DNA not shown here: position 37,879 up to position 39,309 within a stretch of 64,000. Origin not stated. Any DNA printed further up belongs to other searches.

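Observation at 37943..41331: ATP-grasp ligase / cytochrome P450 / membrane protein cassette wired to a PpsR-type operator inside the PGC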

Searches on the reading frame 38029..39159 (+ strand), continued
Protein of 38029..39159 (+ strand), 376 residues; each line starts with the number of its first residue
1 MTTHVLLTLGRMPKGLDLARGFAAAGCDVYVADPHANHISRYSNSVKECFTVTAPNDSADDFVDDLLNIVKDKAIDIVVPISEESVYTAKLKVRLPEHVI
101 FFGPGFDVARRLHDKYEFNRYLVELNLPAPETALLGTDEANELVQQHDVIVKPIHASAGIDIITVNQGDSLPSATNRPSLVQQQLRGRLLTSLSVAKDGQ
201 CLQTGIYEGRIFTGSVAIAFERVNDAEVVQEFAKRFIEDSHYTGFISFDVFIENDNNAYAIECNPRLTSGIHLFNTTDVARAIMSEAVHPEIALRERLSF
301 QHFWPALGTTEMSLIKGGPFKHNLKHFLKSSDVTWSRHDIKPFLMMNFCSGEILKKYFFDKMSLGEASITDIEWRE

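Call 64: get_annotated_region(hit=H4, flank=7000)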
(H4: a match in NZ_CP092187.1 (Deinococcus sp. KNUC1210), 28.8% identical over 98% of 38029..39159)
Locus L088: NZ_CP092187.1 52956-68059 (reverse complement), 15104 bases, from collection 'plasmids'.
description: Deinococcus sp. KNUC1210 plasmid unnamed1, complete sequence
organism: Deinococcus sp. KNUC1210 (NCBI taxid 2917691)
taxonomy: Bacteria; Deinococcota; Deinococci; Deinococcales; Deinococcaceae; Deinococcus; Deinococcus sp. KNUC1210
host: -; source: Setaria viridis,cell culture,rhizospheric soil; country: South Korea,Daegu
typing (MOB-suite, as given by PLSDB): non-mobilizable
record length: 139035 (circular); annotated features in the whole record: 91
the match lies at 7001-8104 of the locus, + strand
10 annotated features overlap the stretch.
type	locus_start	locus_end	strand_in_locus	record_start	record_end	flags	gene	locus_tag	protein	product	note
CDS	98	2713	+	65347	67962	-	-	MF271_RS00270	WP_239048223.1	EAL domain-containing protein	-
CDS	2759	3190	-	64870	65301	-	-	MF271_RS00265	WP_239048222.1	universal stress protein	-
CDS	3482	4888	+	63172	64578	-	-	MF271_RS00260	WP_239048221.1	nitronate monooxygenase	-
CDS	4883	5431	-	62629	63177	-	-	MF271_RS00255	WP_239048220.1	ankyrin repeat domain-containing protein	-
CDS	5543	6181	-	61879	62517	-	-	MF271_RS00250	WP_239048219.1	ferritin-like domain-containing protein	-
CDS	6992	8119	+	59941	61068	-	-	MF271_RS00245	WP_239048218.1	hypothetical protein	-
CDS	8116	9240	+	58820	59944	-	-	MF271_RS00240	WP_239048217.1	GNAT family N-acetyltransferase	-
CDS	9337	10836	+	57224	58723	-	-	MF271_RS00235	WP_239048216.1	HD-GYP domain-containing protein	-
CDS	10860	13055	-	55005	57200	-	-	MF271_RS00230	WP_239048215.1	ATP-binding protein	-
CDS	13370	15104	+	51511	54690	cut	-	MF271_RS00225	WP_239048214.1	glycoside hydrolase family 2 TIM barrel-domain containing protein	GO:0005975 - carbohydrate metabolic process [Evidence IEA]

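Call 67: search_protein_families(library=pfam, proteins=[L007:141-1064:-, L007:1800-3101:+, L007:4309-4887:-, L007:4718-5806:-, L007:4968-5846:+, L007:5807-6370:-, L007:10139-11575:-, L007:9584-11188:+, L007:827-2275:+], max_evalue=0.001)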
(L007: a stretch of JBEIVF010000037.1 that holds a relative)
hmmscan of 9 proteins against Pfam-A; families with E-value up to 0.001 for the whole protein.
L007:141-1064:- (307 aa): 0 families

L007:1800-3101:+ (433 aa): 1 family
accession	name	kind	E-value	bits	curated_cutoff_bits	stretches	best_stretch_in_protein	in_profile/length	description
PF01266.30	DAO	-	2.8e-36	126.2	27.9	1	84-416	1-352/353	FAD dependent oxidoreductase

L007:4309-4887:- (192 aa): 0 families

L007:4718-5806:- (362 aa): 2 families
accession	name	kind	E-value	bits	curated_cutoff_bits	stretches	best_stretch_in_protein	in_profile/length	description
PF12706.13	Lactamase_B_2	-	3.6e-38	131.6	27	1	109-318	3-200/200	Beta-lactamase superfamily domain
PF13483.12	Lactamase_B_3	-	1.3e-15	58.2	24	1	92-317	2-160/160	Beta-lactamase superfamily domain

L007:4968-5846:+ (292 aa): 0 families

L007:5807-6370:- (187 aa): 0 families

L007:10139-11575:- (478 aa): 1 family
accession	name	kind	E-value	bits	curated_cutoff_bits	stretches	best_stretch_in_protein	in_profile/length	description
PF04240.17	Caroten_synth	-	2.4e-41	142.4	25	1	226-448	2-207/209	Carotenoid biosynthesis protein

L007:9584-11188:+ (534 aa): 0 families

L007:827-2275:+ (482 aa): 0 families

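Call 68: find_homologous_proteins(query=L007:6497-7819:+)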
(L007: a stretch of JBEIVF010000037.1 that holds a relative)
Query L007:6497-7819:+ (440 aa): 6133 proteins with E <= 0.001 among 8000 candidates; the best 120 are listed.
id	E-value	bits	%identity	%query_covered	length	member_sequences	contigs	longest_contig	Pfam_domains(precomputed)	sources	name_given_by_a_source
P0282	4.1e-282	953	98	100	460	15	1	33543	PF00067.28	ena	-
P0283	2.0e-255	865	89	99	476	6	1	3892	PF00067.28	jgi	-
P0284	3.4e-245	832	85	100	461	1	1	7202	PF00067.28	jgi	jgi:cytochrome P450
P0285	3.0e-207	706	72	100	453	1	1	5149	PF00067.28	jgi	jgi:cytochrome P450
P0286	8.0e-206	702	74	100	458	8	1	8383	PF00067.28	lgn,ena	-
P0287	6.6e-199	679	72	100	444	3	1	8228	PF00067.28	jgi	jgi:cytochrome P450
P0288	1.1e-198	678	71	100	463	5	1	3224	PF00067.28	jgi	jgi:cytochrome P450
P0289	3.0e-195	667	68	100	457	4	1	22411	PF00067.28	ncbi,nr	ncbi:MAG: cytochrome P450 [Gemmatimonadaceae bacterium]|nr:cytochrome P450 [Gemmatimonadaceae bacter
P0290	2.9e-194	664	69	100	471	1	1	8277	PF00067.28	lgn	-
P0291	3.1e-191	654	69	99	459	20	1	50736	PF00067.28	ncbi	ncbi:MAG: cytochrome P450 [Gemmatimonadota bacterium]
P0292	3.5e-190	650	68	100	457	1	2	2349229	PF00067.28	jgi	jgi:cytochrome P450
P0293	1.9e-188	645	67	97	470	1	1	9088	PF00067.28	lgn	-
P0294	3.4e-185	634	69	97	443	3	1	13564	PF00067.28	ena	-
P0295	4.6e-175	600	63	100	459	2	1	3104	PF00067.28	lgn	-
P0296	1.0e-172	593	61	100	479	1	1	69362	PF00067.28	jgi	jgi:cytochrome P450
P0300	1.4e-165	569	60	100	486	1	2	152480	PF00067.28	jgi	jgi:cytochrome P450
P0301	3.0e-165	568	59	100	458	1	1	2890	PF00067.28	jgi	jgi:cytochrome P450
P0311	7.1e-163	560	60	99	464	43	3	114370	PF00067.28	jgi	jgi:cytochrome P450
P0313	2.6e-162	558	58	100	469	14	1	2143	PF00067.28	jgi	jgi:cytochrome P450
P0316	3.1e-161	555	60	100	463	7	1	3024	PF00067.28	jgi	jgi:cytochrome P450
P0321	1.2e-159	550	72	80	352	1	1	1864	PF00067.28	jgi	jgi:cytochrome P450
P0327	5.6e-159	547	58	98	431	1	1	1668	PF00067.28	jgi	jgi:cytochrome P450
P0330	1.3e-158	546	56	100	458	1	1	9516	PF00067.28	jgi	jgi:cytochrome P450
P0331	1.3e-158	546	57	100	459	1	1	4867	PF00067.28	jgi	jgi:cytochrome P450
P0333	2.2e-158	545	58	100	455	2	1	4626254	PF00067.28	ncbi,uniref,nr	ncbi:cytochrome P450 [Stappia sp. ES.058]|uniref:cytochrome P450 n=1 Tax=Stappia sp. ES.058 TaxID=18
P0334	2.3e-158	545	58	100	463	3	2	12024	PF00067.28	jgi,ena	jgi:cytochrome P450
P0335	2.9e-158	545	57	100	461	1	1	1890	PF00067.28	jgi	jgi:cytochrome P450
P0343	2.6e-157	542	57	100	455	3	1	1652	PF00067.28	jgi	jgi:cytochrome P450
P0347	4.4e-157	541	58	98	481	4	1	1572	PF00067.28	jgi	jgi:cytochrome P450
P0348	4.5e-157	541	57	100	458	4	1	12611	PF00067.28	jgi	jgi:cytochrome P450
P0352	9.3e-157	540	57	100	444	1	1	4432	PF00067.28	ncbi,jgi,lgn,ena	jgi:cytochrome P450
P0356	1.6e-156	539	58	100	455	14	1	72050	PF00067.28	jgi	jgi:cytochrome P450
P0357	1.8e-156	539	57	99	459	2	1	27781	PF00067.28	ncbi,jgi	jgi:cytochrome P450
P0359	2.1e-156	539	58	100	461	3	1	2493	PF00067.28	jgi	jgi:cytochrome P450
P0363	3.7e-156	538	57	98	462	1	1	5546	PF00067.28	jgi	jgi:cytochrome P450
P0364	4.0e-156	538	56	100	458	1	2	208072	PF00067.28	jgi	jgi:cytochrome P450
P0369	4.5e-156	538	55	100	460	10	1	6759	PF00067.28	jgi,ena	jgi:cytochrome P450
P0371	4.6e-156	538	58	100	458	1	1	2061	PF00067.28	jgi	jgi:cytochrome P450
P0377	7.1e-156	537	57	100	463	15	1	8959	PF00067.28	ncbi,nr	ncbi:MAG: cytochrome P450 [Myxococcaceae bacterium]|nr:cytochrome P450 [Myxococcaceae bacterium]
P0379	8.8e-156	537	57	100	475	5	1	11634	PF00067.28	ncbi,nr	ncbi:MAG: cytochrome P450 [Gammaproteobacteria bacterium]|nr:cytochrome P450 [Gammaproteobacteria ba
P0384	1.2e-155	537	57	100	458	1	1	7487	PF00067.28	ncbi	ncbi:MAG: cytochrome P450 [Pseudomonadota bacterium]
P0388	1.6e-155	536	56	100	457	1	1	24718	PF00067.28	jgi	jgi:cytochrome P450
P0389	1.6e-155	536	57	100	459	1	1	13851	PF00067.28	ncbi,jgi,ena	jgi:cytochrome P450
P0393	2.4e-155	536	56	100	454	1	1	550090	PF00067.28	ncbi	ncbi:MAG: cytochrome P450 [Hyphomicrobium sp.]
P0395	2.6e-155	535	57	98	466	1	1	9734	PF00067.28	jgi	jgi:cytochrome P450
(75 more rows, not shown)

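Call 69: find_encoding_contigs(protein=P0292, flank=10000, max_places=1)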
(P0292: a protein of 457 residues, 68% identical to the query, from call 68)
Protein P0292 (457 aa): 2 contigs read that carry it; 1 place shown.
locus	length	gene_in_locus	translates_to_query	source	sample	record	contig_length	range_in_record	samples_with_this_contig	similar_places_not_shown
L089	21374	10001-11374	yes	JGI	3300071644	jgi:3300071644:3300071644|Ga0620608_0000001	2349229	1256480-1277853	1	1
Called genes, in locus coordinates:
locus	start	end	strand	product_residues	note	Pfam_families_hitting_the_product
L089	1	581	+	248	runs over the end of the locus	PF05175:MTS (weak), PF13489:Methyltransf_23, PF13847:Methyltransf_31, PF08241:Methyltransf_11, PF08242:Methyltransf_12, PF13649:Methyltransf_25, PF07109:Mg-por_mtran_C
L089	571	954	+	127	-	-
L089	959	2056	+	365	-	PF02915:Rubrerythrin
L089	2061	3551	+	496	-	PF07690:MFS_1, PF03209:PUCC, PF07690:MFS_1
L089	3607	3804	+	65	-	PF03967:PRCH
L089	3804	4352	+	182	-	PF03967:PRCH, PF05239:PRC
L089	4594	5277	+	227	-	PF03703:bPH_2 (weak)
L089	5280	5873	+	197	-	PF27124:PuhC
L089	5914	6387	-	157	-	PF11026:DUF2721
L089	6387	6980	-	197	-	PF07609:DUF1572, PF04978:MST, PF05163:DinB, PF12867:DinB_2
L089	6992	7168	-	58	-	-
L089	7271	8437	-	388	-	PF02655:ATP-grasp_3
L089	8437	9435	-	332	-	PF13483:Lactamase_B_3, PF12706:Lactamase_B_2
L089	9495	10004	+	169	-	-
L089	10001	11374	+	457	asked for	PF00067:p450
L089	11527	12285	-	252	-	-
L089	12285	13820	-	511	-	PF00890:FAD_binding_2, PF01266:DAO (weak), PF01593:Amino_oxidase, PF07992:Pyr_redox_2 (weak), PF12831:FAD_oxidored (weak), PF13450:NAD_binding_8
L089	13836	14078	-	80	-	-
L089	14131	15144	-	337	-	PF04240:Caroten_synth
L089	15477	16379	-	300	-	PF20434:BD-FAE, PF07859:Abhydrolase_3 (weak), PF12697:Abhydrolase_6 (weak), PF00326:Peptidase_S9 (faint)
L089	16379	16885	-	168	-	PF05163:DinB, PF12867:DinB_2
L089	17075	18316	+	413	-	PF04773:FecR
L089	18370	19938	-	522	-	-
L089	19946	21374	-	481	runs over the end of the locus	-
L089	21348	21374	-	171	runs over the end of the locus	PF05163:DinB (weak), PF04978:MST (weak), PF12867:DinB_2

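Call 70: find_encoding_contigs(protein=P0377, flank=10000, max_places=1)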
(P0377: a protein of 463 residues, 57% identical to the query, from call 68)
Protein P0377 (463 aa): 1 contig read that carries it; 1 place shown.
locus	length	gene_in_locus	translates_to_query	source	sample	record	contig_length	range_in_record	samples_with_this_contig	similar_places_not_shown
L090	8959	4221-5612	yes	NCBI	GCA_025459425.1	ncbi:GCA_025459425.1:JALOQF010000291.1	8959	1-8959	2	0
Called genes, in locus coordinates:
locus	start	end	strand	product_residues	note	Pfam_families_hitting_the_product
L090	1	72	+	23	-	?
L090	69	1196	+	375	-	-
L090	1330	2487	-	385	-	PF08100:Dimerisation, PF00891:Methyltransf_2, PF13489:Methyltransf_23 (weak), PF08241:Methyltransf_11 (faint), PF08242:Methyltransf_12 (weak), PF13649:Methyltransf_25 (weak)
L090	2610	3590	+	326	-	PF27123:CrtC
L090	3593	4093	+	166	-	-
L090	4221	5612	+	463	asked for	PF00067:p450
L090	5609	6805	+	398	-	PF02655:ATP-grasp_3 (weak)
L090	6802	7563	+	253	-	-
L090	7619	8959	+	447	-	PF00070:Pyr_redox (faint), PF00890:FAD_binding_2 (weak), PF01266:DAO, PF01593:Amino_oxidase, PF03486:HI0933_like (faint), PF07992:Pyr_redox_2 (faint), PF12831:FAD_oxidored (faint), PF13450:NAD_binding_8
